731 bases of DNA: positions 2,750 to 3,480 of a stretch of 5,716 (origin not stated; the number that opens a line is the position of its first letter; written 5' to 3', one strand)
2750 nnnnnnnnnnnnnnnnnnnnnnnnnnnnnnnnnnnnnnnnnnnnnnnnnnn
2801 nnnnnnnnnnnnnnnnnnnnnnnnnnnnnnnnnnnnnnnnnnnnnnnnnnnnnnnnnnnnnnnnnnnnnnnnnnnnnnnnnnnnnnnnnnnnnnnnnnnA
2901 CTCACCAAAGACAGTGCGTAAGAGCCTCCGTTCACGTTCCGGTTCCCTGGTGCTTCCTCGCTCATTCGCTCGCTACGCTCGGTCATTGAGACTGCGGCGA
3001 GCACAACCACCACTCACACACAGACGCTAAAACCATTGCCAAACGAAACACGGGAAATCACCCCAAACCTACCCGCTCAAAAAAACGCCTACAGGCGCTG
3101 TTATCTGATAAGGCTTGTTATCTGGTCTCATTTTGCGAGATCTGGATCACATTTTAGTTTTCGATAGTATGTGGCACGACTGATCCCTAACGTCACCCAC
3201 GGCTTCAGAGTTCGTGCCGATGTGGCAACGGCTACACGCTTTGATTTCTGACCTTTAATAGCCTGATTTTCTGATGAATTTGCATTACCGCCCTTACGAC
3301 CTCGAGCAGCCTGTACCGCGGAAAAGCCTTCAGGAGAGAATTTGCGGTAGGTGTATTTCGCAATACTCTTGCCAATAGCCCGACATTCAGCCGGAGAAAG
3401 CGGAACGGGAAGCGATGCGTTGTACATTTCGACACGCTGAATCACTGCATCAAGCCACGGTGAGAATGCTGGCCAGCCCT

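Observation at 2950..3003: ColE1 primosome-assembly-site-like sequence inside a ColE2-type plasmid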

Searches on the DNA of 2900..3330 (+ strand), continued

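Call 43: get_annotated_region(hit=H180, flank=600)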
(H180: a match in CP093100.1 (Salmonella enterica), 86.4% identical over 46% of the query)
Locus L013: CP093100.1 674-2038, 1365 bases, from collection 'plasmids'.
description: Salmonella enterica subsp. enterica serovar Hadar strain PNUSAS018090 plasmid pPNUSAS018090_4, complete sequence
organism: Salmonella enterica (NCBI taxid 149385)
taxonomy: Bacteria; Pseudomonadota; Gammaproteobacteria; Enterobacterales; Enterobacteriaceae; Salmonella; Salmonella enterica
host: -; source: stool; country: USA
typing (MOB-suite, as given by PLSDB): mobilizable; replicon Col156; relaxase MOBQ
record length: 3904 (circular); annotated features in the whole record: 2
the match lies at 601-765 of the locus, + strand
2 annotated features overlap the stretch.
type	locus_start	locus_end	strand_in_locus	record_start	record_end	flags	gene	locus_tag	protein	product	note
CDS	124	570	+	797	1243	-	-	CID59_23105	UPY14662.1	conjugal transfer protein TraD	-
CDS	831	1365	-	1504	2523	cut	-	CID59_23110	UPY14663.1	replication initiation protein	-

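Call 44: get_annotated_region(hit=H5, flank=800)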
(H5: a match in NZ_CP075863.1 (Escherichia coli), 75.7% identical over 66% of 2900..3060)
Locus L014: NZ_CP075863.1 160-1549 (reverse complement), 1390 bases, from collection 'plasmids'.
description: Escherichia coli strain S19-651 plasmid pS19_651-k, complete sequence
organism: Escherichia coli (NCBI taxid 562)
taxonomy: Bacteria; Pseudomonadota; Gammaproteobacteria; Enterobacterales; Enterobacteriaceae; Escherichia; Escherichia coli
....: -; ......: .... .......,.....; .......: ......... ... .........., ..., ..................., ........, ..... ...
typing (MOB-suite, as given by PLSDB): mobilizable; replicon Col(MG828)
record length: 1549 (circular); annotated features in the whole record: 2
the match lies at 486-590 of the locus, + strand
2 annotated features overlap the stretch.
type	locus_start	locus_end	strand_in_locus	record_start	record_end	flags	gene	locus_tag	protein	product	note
CDS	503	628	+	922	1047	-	-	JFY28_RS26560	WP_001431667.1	hypothetical protein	-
CDS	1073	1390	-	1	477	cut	-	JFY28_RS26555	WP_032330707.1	helix-turn-helix domain-containing protein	-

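Call 45: get_annotated_region(hit=H6, flank=1200)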
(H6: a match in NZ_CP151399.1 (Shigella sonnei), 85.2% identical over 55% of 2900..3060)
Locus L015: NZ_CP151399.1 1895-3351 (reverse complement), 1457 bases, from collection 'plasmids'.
description: Shigella sonnei strain R15.0423 plasmid pR15.0423_3k, complete sequence
organism: Shigella sonnei (NCBI taxid 624)
taxonomy: Bacteria; Pseudomonadota; Gammaproteobacteria; Enterobacterales; Enterobacteriaceae; Shigella; Shigella sonnei
host: -; source: -; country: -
typing (MOB-suite, as given by PLSDB): mobilizable; relaxase MOBP
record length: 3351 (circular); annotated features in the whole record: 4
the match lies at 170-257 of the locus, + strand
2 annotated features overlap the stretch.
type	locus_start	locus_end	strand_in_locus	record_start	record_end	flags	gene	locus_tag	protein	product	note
CDS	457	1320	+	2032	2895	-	-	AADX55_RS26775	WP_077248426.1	replication initiation protein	-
CDS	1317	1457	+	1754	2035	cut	-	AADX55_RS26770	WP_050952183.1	sigma factor-like helix-turn-helix DNA-binding protein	GO:0006352 - DNA-templated transcription initiation [Evidence IEA]; GO:0006355 - regulation of DNA-templated ...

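Call 46: get_annotated_region(hit=H7, flank=1200)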
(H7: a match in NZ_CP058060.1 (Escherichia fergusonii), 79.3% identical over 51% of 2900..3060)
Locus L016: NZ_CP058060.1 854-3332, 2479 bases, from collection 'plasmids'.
description: Escherichia fergusonii strain RHB02-C22 plasmid pRHB02-C22_4, complete sequence
organism: Escherichia fergusonii (NCBI taxid 564)
taxonomy: Bacteria; Pseudomonadota; Gammaproteobacteria; Enterobacterales; Enterobacteriaceae; Escherichia; Escherichia fergusonii
host: -; source: culture,Pooled pig faecal samples collected from floor of farm; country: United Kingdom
typing (MOB-suite, as given by PLSDB): mobilizable; replicon rep_cluster_2350
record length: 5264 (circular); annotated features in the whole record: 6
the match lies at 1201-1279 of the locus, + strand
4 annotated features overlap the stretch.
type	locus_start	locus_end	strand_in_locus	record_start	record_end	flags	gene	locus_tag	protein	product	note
CDS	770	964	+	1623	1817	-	-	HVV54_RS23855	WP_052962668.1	Rop family plasmid primer RNA-binding protein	-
CDS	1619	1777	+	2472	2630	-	-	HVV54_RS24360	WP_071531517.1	replication initiation protein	-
CDS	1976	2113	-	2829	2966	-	-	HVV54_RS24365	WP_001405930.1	colicin release lysis protein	GO:0019835 - cytolysis [Evidence IEA]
CDS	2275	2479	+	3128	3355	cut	-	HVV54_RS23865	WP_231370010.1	colicin E1 immunity protein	-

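Call 47: get_annotated_region(hit=H9, flank=1200)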
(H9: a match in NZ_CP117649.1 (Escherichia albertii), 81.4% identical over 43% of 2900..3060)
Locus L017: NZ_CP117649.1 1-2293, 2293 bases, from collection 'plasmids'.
description: Escherichia albertii strain BIA_16-3 plasmid pEA16-3_2, complete sequence
organism: Escherichia albertii (NCBI taxid 208962)
taxonomy: Bacteria; Pseudomonadota; Gammaproteobacteria; Enterobacterales; Enterobacteriaceae; Escherichia; Escherichia albertii
host: -; source: Sturnus vulgaris,whole organism; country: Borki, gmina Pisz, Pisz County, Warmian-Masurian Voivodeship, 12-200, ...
typing (MOB-suite, as given by PLSDB): mobilizable; replicon rep_cluster_2350; relaxase MOBP,MOBP
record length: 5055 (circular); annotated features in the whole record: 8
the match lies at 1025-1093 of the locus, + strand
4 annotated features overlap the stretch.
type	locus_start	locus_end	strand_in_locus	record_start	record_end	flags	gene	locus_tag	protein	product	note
CDS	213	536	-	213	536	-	-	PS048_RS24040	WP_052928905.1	MobC family plasmid mobilization relaxosome protein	-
CDS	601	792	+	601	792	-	-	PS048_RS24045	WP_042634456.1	Rop family plasmid primer RNA-binding protein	-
CDS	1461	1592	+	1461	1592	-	-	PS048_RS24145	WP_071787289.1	replication initiation protein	-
CDS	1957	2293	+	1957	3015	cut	-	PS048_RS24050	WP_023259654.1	ParA family protein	-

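Call 48: get_annotated_region(hit=H32, flank=1000)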
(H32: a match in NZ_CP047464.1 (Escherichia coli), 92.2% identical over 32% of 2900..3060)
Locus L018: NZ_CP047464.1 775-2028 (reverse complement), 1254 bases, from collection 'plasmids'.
description: Escherichia coli strain ZF34 plasmid pZF34-2kb, complete sequence
organism: Escherichia coli (NCBI taxid 562)
taxonomy: Bacteria; Pseudomonadota; Gammaproteobacteria; Enterobacterales; Enterobacteriaceae; Escherichia; Escherichia coli
host: -; source: a feces sample of swine origin; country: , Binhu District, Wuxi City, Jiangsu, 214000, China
typing (MOB-suite, as given by PLSDB): mobilizable; relaxase MOBV
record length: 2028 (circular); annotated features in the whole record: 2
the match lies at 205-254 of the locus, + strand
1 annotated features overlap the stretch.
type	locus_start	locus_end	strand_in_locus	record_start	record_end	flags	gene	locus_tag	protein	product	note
CDS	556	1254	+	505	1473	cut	mobV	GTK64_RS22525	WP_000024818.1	MobV family relaxase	GO:0006310 - DNA recombination [Evidence IEA]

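Call 49: get_annotated_region(hit=H33, flank=1200)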
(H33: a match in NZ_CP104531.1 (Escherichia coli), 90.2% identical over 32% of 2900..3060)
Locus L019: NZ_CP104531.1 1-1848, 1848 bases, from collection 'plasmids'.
description: Escherichia coli strain E8 plasmid p5, complete sequence
organism: Escherichia coli (NCBI taxid 562)
taxonomy: Bacteria; Pseudomonadota; Gammaproteobacteria; Enterobacterales; Enterobacteriaceae; Escherichia; Escherichia coli
host: -; source: Poultry,Pullet; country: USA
typing (MOB-suite, as given by PLSDB): non-mobilizable; replicon rep_cluster_2327,rep_cluster_2373
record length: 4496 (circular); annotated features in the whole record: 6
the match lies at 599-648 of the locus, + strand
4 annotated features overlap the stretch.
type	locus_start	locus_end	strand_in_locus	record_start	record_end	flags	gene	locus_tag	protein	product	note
CDS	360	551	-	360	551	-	-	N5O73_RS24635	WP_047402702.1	Rop family plasmid primer RNA-binding protein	-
CDS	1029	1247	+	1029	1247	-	-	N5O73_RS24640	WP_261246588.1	helix-turn-helix transcriptional regulator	-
CDS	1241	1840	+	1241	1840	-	-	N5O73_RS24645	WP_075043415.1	ScaI family restriction endonuclease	-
CDS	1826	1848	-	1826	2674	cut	-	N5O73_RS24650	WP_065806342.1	site-specific DNA-methyltransferase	GO:0009307 - DNA restriction-modification system [Evidence IEA]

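Call 50: get_annotated_region(hit=H40, flank=1200)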
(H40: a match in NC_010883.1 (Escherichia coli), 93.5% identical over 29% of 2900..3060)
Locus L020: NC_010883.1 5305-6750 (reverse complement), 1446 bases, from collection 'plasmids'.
description: Escherichia coli plasmid pIGMS5, complete sequence
organism: Escherichia coli (NCBI taxid 562)
taxonomy: Bacteria; Pseudomonadota; Gammaproteobacteria; Enterobacterales; Enterobacteriaceae; Escherichia; Escherichia coli
host: -; source: -; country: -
typing (MOB-suite, as given by PLSDB): mobilizable; replicon rep_cluster_2150; relaxase MOBQ
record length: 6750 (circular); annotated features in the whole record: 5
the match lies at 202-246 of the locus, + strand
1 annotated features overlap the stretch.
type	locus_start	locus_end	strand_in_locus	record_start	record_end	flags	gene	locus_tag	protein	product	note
CDS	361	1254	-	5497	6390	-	-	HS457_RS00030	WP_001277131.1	replication initiation protein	-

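Call 51: get_annotated_region(hit=H113, flank=1200)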
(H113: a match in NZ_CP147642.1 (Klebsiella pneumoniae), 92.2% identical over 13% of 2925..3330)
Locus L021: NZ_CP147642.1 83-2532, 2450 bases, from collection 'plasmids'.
description: Klebsiella pneumoniae strain GN04029 plasmid unnamed5, complete sequence
organism: Klebsiella pneumoniae (NCBI taxid 573)
taxonomy: Bacteria; Pseudomonadota; Gammaproteobacteria; Enterobacterales; Enterobacteriaceae; Klebsiella; Klebsiella pneumoniae
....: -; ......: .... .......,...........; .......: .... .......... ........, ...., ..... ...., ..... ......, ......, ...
typing (MOB-suite, as given by PLSDB): non-mobilizable
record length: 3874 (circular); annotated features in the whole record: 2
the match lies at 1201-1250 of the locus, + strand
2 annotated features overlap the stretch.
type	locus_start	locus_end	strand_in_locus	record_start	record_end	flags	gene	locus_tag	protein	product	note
CDS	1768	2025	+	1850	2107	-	-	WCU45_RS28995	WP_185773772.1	hypothetical protein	-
CDS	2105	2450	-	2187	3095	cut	-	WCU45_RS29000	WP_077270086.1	replication initiation protein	-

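Call 52: get_annotated_region(hit=H118, flank=1200)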
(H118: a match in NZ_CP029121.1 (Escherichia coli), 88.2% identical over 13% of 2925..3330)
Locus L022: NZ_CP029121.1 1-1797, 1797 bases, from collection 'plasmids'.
description: Escherichia coli strain AR435 plasmid unnamed8, complete sequence
organism: Escherichia coli (NCBI taxid 562)
taxonomy: Bacteria; Pseudomonadota; Gammaproteobacteria; Enterobacterales; Enterobacteriaceae; Escherichia; Escherichia coli
host: -; source: -; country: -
typing (MOB-suite, as given by PLSDB): mobilizable; replicon rep_cluster_2350; relaxase MOBF
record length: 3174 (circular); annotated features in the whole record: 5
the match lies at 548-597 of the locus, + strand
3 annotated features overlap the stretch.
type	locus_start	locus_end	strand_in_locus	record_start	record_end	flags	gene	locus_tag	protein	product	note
CDS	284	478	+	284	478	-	-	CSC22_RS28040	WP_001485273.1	Rop family plasmid primer RNA-binding protein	-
CDS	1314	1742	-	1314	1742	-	-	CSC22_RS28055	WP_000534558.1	hypothetical protein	-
CDS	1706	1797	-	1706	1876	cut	-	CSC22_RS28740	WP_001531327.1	hypothetical protein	-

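Call 53: get_annotated_region(hit=H16, flank=3000)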
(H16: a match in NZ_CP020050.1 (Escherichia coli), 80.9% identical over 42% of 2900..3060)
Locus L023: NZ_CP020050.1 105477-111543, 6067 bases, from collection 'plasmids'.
description: Escherichia coli strain AR_0118 plasmid unitig_2, complete sequence
organism: Escherichia coli (NCBI taxid 562)
taxonomy: Bacteria; Pseudomonadota; Gammaproteobacteria; Enterobacterales; Enterobacteriaceae; Escherichia; Escherichia coli
host: -; source: -; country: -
typing (MOB-suite, as given by PLSDB): conjugative; replicon IncFII,rep_cluster_1418; relaxase MOBP; mating-pair formation MPF_I
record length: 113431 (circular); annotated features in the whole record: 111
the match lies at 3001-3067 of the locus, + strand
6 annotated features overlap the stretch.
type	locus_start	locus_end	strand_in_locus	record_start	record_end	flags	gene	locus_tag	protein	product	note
CDS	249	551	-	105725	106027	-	-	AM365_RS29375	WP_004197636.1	hypothetical protein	-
CDS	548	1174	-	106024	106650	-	-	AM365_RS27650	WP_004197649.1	ParA family plasmid-partitioning AAA ATPase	-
CDS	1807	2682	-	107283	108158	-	-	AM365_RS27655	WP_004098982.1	RepB family plasmid replication initiator protein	GO:0006270 - DNA replication initiation [Evidence IEA]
CDS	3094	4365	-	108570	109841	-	-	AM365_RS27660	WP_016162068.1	Y-family DNA polymerase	-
CDS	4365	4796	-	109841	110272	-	umuD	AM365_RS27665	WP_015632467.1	translesion error-prone DNA polymerase V autoproteolytic subunit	-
CDS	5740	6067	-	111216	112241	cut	-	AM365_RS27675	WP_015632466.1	IS110 family transposase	-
